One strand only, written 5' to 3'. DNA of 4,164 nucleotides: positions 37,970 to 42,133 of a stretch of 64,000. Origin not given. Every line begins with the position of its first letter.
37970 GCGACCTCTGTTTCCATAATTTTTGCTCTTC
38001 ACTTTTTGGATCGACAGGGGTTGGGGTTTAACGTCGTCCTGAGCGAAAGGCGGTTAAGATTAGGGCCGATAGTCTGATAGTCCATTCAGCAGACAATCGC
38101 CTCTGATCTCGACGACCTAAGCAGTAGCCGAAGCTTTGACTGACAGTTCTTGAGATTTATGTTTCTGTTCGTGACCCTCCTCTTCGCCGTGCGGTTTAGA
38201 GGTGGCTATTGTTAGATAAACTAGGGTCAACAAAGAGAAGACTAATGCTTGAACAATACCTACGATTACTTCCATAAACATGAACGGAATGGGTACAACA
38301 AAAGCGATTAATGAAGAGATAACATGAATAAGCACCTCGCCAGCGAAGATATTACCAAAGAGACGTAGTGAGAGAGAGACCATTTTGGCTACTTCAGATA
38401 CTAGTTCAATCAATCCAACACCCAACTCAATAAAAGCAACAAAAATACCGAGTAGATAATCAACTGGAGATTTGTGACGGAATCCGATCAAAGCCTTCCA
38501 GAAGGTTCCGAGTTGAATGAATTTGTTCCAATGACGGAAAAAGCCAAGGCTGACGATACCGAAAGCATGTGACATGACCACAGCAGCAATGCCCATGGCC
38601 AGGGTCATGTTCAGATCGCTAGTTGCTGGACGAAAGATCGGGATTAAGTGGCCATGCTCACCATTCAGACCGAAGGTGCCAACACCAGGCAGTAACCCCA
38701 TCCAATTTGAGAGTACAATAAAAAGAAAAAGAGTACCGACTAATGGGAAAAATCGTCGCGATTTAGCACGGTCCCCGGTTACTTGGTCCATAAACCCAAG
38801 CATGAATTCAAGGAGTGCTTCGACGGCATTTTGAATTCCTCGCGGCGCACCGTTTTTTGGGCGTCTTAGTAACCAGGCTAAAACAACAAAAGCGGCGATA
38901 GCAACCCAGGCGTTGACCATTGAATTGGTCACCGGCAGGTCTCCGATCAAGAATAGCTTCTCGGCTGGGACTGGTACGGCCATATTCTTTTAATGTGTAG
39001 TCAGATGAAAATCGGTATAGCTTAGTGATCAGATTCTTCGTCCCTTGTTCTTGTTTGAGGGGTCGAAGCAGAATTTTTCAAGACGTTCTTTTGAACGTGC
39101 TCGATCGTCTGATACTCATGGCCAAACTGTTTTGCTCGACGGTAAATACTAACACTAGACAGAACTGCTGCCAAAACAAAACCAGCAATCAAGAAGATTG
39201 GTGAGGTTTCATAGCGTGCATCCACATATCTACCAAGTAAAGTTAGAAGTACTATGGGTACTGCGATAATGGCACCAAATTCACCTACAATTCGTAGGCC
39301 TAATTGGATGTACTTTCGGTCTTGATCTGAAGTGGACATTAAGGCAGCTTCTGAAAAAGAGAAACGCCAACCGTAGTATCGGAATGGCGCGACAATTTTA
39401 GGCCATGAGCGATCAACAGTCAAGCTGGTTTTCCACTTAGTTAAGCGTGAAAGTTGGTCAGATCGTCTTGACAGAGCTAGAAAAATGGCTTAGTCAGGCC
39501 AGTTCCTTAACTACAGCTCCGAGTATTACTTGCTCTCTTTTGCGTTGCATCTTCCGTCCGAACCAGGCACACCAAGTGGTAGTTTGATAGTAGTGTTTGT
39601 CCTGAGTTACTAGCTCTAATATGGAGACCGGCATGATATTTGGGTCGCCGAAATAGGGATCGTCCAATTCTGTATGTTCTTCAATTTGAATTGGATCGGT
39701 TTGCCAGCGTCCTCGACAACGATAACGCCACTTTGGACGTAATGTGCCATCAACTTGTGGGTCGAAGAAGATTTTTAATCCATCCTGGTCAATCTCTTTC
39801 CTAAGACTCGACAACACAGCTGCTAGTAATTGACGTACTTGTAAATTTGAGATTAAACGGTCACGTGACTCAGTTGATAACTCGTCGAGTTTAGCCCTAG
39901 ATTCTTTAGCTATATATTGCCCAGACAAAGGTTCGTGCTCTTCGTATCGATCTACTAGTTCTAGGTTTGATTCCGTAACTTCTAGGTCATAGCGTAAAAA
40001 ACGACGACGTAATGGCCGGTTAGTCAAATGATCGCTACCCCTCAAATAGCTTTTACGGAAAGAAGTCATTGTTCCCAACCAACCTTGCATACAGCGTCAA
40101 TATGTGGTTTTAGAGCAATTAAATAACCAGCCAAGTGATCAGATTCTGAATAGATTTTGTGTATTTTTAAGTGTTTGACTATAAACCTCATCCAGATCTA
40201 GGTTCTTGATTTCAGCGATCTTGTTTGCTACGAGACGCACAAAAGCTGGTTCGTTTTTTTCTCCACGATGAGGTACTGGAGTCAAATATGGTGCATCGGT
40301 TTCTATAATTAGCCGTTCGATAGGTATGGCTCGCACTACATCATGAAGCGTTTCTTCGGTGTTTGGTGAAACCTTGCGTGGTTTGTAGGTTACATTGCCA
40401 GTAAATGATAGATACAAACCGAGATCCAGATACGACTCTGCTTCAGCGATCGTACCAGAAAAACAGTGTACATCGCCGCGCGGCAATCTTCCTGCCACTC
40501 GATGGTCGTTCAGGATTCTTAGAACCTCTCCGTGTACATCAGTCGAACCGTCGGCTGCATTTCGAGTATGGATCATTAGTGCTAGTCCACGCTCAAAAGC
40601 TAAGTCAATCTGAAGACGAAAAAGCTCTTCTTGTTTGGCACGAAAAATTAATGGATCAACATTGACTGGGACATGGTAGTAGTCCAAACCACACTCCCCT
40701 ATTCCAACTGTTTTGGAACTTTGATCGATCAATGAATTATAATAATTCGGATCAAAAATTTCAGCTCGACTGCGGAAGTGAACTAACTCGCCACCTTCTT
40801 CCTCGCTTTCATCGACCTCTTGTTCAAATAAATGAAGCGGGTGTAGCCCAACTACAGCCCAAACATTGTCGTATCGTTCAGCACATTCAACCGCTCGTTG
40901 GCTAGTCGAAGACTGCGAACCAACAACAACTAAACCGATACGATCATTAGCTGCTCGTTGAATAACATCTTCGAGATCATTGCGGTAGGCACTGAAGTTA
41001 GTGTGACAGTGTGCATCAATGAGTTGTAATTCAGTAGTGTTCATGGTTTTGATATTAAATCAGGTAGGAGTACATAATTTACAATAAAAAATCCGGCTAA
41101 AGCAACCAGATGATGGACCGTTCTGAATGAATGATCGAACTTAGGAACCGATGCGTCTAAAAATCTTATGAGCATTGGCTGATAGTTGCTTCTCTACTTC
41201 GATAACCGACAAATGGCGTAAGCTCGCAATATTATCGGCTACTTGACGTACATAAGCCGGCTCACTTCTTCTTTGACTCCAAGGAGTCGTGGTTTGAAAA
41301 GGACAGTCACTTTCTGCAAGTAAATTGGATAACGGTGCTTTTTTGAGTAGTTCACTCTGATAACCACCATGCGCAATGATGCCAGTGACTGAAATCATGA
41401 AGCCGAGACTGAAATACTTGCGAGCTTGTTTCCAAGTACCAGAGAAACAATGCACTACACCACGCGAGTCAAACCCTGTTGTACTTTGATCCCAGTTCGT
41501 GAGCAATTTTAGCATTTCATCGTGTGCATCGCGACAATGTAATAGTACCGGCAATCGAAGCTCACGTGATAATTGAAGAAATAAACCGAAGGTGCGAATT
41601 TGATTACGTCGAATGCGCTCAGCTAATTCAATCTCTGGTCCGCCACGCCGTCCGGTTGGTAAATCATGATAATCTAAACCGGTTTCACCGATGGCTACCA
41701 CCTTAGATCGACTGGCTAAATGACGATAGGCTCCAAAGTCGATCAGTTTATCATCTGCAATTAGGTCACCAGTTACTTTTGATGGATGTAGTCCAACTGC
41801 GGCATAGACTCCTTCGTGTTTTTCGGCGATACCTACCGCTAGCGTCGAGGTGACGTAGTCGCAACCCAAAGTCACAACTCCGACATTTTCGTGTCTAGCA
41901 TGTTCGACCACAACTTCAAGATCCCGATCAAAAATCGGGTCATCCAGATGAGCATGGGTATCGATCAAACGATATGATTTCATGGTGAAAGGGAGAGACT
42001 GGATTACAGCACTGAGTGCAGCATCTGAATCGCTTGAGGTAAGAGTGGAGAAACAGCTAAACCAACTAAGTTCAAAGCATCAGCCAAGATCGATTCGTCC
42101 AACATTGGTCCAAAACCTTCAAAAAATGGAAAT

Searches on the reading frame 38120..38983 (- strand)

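Call 66: search_protein_families(library=pfam, proteins=[window:38120-38983:-], max_evalue=0.00001)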
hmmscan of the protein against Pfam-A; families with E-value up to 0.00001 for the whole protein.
window:38120-38983:- (288 aa): 1 family
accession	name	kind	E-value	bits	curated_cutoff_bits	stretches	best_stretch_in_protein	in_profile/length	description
PF00119.25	ATP-synt_A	-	2.5e-44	152.2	33.9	1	23-257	2-216/217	ATP synthase A chain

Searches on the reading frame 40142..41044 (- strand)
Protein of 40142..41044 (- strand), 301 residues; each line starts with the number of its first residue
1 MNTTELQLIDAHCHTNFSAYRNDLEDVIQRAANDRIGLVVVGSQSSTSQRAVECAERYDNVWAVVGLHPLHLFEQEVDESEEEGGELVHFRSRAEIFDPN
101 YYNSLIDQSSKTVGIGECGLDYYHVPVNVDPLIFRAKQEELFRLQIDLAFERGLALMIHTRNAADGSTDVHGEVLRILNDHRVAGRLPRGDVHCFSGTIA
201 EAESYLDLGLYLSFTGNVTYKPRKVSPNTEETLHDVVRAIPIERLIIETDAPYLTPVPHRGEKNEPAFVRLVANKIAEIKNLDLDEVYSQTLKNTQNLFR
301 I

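Call 66: search_protein_families(library=pfam, proteins=[window:40142-41044:-], max_evalue=0.00001)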
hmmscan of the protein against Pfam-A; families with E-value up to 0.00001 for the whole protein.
window:40142-41044:- (301 aa): 1 family
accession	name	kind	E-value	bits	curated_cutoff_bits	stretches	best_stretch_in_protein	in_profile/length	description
PF01026.27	TatD_DNase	-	5.3e-69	232.9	27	1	9-300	1-253/253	TatD related DNase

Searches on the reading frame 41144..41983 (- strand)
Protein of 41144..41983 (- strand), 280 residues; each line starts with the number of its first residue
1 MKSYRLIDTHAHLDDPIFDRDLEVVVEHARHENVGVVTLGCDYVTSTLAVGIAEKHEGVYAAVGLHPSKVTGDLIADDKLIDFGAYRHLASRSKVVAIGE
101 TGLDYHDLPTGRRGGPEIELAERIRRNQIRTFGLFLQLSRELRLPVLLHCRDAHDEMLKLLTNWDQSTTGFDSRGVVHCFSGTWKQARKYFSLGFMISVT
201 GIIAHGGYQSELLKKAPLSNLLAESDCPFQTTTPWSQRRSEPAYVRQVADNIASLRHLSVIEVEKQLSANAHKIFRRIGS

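Call 66: search_protein_families(library=pfam, proteins=[window:41144-41983:-], max_evalue=0.00001)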
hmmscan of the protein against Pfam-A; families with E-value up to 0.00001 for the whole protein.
window:41144-41983:- (280 aa): 1 family
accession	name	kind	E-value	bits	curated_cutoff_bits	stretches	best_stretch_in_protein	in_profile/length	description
PF01026.27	TatD_DNase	-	4.2e-61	207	27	1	7-276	1-253/253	TatD related DNase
